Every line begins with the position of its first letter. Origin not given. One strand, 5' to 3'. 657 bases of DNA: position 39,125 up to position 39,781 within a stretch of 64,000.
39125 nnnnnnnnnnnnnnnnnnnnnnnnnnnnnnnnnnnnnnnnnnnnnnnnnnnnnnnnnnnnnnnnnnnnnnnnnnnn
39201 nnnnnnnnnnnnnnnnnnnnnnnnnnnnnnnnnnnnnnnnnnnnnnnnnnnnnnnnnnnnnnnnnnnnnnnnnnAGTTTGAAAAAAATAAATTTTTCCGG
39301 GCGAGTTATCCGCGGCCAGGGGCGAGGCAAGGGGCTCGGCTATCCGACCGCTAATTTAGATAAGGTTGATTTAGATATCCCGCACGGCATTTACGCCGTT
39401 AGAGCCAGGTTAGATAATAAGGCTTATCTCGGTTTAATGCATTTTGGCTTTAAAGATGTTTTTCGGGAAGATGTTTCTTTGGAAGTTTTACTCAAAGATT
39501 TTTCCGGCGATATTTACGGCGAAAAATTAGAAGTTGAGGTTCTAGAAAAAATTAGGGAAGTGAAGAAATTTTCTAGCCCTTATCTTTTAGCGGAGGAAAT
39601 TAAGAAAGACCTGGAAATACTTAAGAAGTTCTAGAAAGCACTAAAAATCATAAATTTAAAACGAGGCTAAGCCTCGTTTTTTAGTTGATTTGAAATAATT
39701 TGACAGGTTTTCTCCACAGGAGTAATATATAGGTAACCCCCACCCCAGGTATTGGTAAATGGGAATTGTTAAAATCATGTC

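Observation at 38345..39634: EamA/DMT permease fused to a riboflavin kinase domain: a candidate import-and-trap flavin salvage protein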

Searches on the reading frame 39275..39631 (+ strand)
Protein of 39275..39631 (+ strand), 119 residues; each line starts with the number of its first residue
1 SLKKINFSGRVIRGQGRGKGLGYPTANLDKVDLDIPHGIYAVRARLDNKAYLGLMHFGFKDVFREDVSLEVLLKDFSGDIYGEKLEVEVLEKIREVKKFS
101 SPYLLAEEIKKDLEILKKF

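Call 3: search_protein_families(library=pfam, proteins=[window:39275-39631:+], max_evalue=1)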
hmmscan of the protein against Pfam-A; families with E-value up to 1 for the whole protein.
window:39275-39631:+ (119 aa): 1 family
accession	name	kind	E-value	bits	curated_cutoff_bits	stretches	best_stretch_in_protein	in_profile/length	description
PF01687.23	Flavokinase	-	1.3e-30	106.6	19.6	1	4-118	4-122/124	Riboflavin kinase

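Call 4: search_protein_families(library=ncbifam, proteins=[window:39275-39631:+], max_evalue=1)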
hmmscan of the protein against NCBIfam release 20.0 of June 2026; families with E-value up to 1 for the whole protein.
window:39275-39631:+ (119 aa): 9 families
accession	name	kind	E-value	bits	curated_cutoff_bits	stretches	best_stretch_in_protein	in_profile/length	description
NF004162.0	PRK05627.1-5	equivalog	6e-23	81.7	241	1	6-118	183-297/304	bifunctional riboflavin kinase/FAD synthetase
TIGR00083.1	ribF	equivalog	4e-22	79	184.35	1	7-118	171-287/290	riboflavin biosynthesis protein RibF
NF004161.0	PRK05627.1-4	equivalog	5.9e-22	78.1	461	1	6-118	191-309/324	bifunctional riboflavin kinase/FAD synthetase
NF004160.0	PRK05627.1-3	equivalog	8.9e-22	77.1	295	1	7-117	194-316/325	bifunctional riboflavin kinase/FAD synthetase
NF004158.0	PRK05627.1-1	equivalog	8.8e-21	74.5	396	1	7-118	188-302/304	bifunctional riboflavin kinase/FAD synthetase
NF004163.0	PRK05627.1-6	equivalog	2.2e-18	66.5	315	1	5-119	189-306/313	bifunctional riboflavin kinase/FAD synthetase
NF004159.0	PRK05627.1-2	equivalog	4.6e-18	65.4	306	1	6-114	189-301/326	bifunctional riboflavin kinase/FAD synthetase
NF005518.0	PRK07143.1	equivalog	5.4e-05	22.7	232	1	35-114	198-272/281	hypothetical protein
NF045965.1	RibF_rel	equivalog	0.00013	21.5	200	1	33-111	200-273/279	FAD synthase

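Call 13: search_solved_structures(query=window:39275-39631:+, show_alignments=3)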
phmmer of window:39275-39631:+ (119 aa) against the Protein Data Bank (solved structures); distinct sequences matched with E-value up to 0.001: 14.
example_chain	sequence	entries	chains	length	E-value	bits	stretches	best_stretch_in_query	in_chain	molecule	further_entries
1mrz_A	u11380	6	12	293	3.5e-16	62.7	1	8-114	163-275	Riboflavin kinase/FMN adenylyltransferase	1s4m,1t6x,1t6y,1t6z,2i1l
3op1_A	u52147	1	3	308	8e-15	58.3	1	8-117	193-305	Macrolide-efflux protein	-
5a88_A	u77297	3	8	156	3.6e-08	36.9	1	7-114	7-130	RIBOFLAVIN BIOSYNTHESIS PROTEIN RIBF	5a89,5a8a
1nb0_A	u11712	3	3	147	1.1e-07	35.3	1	8-118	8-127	hypothetical protein FLJ11149 | RIBOFLAVIN KINASE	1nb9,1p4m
1q9s_A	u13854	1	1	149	1.1e-07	35.2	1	8-118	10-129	hypothetical protein FLJ11149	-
5fo1_A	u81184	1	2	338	1.2e-07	35.2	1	7-114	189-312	RIBOFLAVIN BIOSYNTHESIS PROTEIN RIBF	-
2x0k_A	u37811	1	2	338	1.6e-07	34.8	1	7-114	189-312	RIBOFLAVIN BIOSYNTHESIS PROTEIN RIBF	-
5fnz_A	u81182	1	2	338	1.7e-07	34.7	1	7-114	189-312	RIBOFLAVIN BIOSYNTHESIS PROTEIN RIBF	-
5fo0_A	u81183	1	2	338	1.7e-07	34.7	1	7-114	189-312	RIBOFLAVIN BIOSYNTHESIS PROTEIN RIBF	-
4uzf_A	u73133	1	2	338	1.9e-07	34.5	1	7-114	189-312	RIBOFLAVIN BIOSYNTHESIS PROTEIN RIBF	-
4uze_A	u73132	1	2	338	2.2e-07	34.3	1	7-114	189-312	RIBOFLAVIN BIOSYNTHESIS PROTEIN RIBF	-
3zug_A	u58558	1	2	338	4e-07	33.5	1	7-114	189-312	RIBOFLAVIN BIOSYNTHESIS PROTEIN RIBF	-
3bnw_A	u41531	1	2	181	1.4e-06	31.7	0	58-116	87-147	Riboflavin kinase, putative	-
1n05_A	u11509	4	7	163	9.2e-06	29.1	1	5-115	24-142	putative Riboflavin kinase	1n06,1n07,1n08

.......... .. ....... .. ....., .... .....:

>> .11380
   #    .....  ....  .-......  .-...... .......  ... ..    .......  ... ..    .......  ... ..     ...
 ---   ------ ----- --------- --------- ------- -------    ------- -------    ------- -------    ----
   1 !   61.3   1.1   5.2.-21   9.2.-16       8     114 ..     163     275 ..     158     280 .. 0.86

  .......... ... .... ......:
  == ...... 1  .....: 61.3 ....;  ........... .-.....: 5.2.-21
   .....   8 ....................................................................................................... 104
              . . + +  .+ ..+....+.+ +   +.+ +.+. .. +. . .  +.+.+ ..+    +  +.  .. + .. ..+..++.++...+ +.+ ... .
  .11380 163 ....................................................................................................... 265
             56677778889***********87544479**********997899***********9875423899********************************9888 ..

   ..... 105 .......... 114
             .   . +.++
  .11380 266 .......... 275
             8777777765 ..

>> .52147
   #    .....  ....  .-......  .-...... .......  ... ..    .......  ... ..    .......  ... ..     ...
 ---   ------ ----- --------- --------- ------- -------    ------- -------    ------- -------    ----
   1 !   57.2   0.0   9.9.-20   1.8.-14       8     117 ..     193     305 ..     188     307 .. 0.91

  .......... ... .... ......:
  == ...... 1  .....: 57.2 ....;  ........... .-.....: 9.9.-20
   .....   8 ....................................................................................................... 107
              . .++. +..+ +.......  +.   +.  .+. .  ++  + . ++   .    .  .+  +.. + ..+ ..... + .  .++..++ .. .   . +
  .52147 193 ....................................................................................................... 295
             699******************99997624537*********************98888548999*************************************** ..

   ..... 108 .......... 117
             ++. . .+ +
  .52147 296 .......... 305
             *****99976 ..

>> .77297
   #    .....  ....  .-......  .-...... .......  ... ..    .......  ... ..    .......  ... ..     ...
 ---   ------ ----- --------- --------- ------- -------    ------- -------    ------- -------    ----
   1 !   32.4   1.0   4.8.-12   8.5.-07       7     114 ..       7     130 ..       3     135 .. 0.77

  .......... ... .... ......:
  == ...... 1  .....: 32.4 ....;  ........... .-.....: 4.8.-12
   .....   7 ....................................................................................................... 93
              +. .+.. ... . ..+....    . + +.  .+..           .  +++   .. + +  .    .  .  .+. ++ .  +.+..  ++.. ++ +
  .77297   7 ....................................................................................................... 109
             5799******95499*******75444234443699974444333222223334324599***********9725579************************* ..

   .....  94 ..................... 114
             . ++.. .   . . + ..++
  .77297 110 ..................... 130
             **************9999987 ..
